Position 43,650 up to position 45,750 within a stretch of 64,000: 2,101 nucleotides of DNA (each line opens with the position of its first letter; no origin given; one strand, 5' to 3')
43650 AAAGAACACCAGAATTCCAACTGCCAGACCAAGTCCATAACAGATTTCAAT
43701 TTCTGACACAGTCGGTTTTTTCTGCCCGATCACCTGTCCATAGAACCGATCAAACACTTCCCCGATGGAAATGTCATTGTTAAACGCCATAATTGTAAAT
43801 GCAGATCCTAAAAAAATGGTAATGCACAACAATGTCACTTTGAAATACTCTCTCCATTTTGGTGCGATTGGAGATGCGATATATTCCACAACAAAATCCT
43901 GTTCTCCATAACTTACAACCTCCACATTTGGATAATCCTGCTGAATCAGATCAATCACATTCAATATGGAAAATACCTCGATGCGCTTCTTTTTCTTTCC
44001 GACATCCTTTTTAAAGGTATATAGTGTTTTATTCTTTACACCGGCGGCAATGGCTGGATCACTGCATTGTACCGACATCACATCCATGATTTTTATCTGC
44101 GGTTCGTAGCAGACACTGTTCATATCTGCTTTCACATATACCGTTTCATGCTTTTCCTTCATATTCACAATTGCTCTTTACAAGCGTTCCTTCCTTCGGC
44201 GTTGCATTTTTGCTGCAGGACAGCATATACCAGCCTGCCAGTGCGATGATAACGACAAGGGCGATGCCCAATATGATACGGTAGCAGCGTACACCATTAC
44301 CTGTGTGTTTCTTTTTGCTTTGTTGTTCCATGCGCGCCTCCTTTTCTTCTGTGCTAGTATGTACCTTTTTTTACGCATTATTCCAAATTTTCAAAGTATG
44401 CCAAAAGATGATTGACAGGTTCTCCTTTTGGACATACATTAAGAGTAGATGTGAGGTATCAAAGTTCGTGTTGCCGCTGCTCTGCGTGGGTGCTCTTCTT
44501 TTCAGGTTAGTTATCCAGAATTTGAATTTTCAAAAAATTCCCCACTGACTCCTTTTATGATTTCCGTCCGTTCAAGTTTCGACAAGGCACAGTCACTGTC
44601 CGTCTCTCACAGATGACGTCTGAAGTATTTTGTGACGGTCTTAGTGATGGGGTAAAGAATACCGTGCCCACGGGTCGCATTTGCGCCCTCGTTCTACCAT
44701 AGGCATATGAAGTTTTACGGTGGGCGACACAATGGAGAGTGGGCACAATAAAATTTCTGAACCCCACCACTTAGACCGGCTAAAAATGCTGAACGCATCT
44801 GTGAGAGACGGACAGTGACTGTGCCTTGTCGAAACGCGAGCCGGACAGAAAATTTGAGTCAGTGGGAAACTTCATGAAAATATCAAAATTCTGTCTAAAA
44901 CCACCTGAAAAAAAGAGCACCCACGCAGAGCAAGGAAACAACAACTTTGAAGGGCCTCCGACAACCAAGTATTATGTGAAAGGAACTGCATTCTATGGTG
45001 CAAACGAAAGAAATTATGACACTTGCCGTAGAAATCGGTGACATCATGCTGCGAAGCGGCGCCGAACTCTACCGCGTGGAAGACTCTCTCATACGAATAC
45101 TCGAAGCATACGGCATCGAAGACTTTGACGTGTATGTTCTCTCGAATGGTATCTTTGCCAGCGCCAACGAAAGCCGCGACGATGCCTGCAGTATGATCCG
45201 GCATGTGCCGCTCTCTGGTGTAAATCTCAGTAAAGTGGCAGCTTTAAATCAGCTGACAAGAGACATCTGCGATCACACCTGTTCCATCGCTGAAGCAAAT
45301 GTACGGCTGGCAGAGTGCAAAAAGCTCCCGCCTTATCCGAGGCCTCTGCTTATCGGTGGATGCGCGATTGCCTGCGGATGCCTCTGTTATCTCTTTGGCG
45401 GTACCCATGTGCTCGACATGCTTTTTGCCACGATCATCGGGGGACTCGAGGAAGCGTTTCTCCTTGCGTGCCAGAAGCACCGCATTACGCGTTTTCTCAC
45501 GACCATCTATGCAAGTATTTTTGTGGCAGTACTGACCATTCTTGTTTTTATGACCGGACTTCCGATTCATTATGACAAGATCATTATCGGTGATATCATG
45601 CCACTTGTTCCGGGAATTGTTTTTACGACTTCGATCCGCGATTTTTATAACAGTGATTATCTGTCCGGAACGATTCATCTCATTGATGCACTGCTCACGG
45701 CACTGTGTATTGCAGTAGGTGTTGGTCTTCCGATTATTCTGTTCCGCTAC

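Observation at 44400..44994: ~480-bp palindromic element with 40-bp perfect inverted repeats forming the 5' leader of a ThrE-family exporter operon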

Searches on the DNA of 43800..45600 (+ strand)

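Call 4: search_rna_families(source=window, start=43800, end=45600, threshold=evalue, max_evalue=10, show_alignments=3)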
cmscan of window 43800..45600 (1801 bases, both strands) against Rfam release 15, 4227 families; matches with E-value up to 10: 4.
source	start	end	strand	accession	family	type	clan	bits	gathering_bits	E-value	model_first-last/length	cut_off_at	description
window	44781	44856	+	RF00221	SNORD43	Gene; snRNA; snoRNA; CD-box;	CL00059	18.5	45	1.2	1-64/64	no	Small nucleolar RNA SNORD43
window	45403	45472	-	RF03541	Flavi_ISFV_xrRNA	Cis-reg;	-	16.1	50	2.4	1-89/89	no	Insect-specific Flavivirus exoribonuclease-resistant RNA element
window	44518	44545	-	RF04360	psbT-asRNA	Gene; antisense;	-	15.7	48.5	8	1-38/38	no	Plastid psbT antisense RNA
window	44735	44776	+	RF03092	Ocean-VII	Gene; sRNA;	-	12.9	53.5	1.8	17-41/41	no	Ocean-VII RNA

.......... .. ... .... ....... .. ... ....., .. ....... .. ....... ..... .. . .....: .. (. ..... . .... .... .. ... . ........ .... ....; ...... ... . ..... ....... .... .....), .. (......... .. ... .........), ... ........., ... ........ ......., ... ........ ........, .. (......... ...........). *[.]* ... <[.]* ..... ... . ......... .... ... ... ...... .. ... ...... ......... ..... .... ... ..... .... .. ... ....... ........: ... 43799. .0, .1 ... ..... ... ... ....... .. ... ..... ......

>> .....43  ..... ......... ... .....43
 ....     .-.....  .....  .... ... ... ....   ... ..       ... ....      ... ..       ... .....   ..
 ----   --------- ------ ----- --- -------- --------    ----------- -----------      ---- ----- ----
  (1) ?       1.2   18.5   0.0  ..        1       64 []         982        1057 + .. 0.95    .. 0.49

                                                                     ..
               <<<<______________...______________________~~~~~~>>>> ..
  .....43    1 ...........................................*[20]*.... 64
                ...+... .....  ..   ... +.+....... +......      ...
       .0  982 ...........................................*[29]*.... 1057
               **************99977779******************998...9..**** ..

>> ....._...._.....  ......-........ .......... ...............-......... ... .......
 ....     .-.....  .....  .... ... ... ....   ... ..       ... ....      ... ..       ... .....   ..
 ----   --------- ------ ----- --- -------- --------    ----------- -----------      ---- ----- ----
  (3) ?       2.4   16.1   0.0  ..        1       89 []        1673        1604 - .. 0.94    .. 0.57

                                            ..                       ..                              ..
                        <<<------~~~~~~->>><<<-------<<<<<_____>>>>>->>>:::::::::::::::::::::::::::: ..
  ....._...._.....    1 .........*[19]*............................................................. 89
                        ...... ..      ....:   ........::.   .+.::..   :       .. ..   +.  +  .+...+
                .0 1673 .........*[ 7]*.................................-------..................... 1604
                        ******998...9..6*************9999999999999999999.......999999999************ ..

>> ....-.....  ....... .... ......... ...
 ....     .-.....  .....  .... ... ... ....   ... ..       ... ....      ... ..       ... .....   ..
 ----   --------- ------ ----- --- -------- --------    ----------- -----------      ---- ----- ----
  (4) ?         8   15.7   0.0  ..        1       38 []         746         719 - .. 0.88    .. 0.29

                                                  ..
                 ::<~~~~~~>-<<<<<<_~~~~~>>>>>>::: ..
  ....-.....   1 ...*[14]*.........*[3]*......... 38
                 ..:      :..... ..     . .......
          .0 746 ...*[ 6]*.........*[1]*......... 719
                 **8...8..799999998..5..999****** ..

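Call 11: search_dna_similar(query=window:44440-44960:+, collection=plasmids, mode=distant)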
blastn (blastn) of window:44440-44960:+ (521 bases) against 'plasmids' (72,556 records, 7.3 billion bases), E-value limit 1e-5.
No match.

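Call 12: search_dna_similar(query=window:44440-44960:+, collection=phages, mode=distant)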
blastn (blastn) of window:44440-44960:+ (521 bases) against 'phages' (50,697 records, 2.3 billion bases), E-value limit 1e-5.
Records with a match: 1; places in all: 1; records where one place covers at least 80% of the query: 0.
Best place of each record, by identity: 60-80% 1.
By first word of the organism name: Bacteriophage 1.
By host as written in the record: - 1.
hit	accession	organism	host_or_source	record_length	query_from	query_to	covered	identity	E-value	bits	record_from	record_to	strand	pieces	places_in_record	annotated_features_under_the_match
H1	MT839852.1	Bacteriophage sp.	human fecal samples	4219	74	422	67%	71.0%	3e-35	154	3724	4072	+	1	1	record has no annotation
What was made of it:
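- On MITE / non-autonomous transposable element: The plasmid and phage collections gave only one chromosomal fragment (calls 11, 12).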

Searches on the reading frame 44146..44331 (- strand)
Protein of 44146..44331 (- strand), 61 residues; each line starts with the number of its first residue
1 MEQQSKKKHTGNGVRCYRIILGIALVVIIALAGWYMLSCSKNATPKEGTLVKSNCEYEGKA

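Call 71: find_encoding_contigs(protein=window:44146-44331:-, flank=1200, max_places=10)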
Protein window:44146-44331:- (61 aa): 24 contigs read that carry it; 10 places shown.
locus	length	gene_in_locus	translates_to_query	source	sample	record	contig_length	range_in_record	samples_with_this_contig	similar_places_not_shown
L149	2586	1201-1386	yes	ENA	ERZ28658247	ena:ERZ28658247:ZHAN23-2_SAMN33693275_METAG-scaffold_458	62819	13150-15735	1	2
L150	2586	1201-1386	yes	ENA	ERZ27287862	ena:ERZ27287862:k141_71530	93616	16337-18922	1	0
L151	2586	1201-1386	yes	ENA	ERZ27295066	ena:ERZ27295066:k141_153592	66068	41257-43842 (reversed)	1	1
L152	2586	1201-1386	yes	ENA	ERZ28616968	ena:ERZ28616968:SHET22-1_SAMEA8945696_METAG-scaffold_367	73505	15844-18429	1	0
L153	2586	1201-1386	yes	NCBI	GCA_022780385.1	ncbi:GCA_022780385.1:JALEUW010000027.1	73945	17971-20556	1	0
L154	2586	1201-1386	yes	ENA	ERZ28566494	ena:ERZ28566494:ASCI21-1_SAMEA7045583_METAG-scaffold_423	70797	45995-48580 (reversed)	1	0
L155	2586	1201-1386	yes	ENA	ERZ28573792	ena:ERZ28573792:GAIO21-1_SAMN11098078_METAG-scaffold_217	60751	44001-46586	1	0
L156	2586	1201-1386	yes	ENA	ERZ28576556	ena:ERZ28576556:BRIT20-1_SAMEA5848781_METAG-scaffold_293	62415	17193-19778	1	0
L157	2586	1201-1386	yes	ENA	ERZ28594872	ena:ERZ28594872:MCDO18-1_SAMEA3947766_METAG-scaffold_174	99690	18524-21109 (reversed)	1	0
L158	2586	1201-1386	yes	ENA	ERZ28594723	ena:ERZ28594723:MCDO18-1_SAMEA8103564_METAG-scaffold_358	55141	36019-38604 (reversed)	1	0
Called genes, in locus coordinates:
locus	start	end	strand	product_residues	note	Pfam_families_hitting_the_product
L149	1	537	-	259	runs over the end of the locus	PF06738:ThrE, PF12821:ThrE_2 (weak)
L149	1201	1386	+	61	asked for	-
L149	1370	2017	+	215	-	PF12164:SporV_AA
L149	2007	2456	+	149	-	PF13782:SpoVAB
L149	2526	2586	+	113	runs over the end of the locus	PF12939:DUF3837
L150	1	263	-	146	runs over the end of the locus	PF06738:ThrE, PF12821:ThrE_2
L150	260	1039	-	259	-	PF06738:ThrE, PF12821:ThrE_2 (weak)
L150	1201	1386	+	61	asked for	-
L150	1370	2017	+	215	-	PF12164:SporV_AA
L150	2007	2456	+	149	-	PF13782:SpoVAB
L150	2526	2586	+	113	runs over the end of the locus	PF12939:DUF3837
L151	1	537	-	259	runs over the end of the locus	PF06738:ThrE, PF12821:ThrE_2 (weak)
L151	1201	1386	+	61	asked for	-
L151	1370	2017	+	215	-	PF12164:SporV_AA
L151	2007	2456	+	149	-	PF13782:SpoVAB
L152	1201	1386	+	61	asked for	-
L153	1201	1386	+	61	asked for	-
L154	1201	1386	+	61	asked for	-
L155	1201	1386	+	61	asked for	-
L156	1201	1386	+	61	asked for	-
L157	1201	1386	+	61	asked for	-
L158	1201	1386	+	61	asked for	-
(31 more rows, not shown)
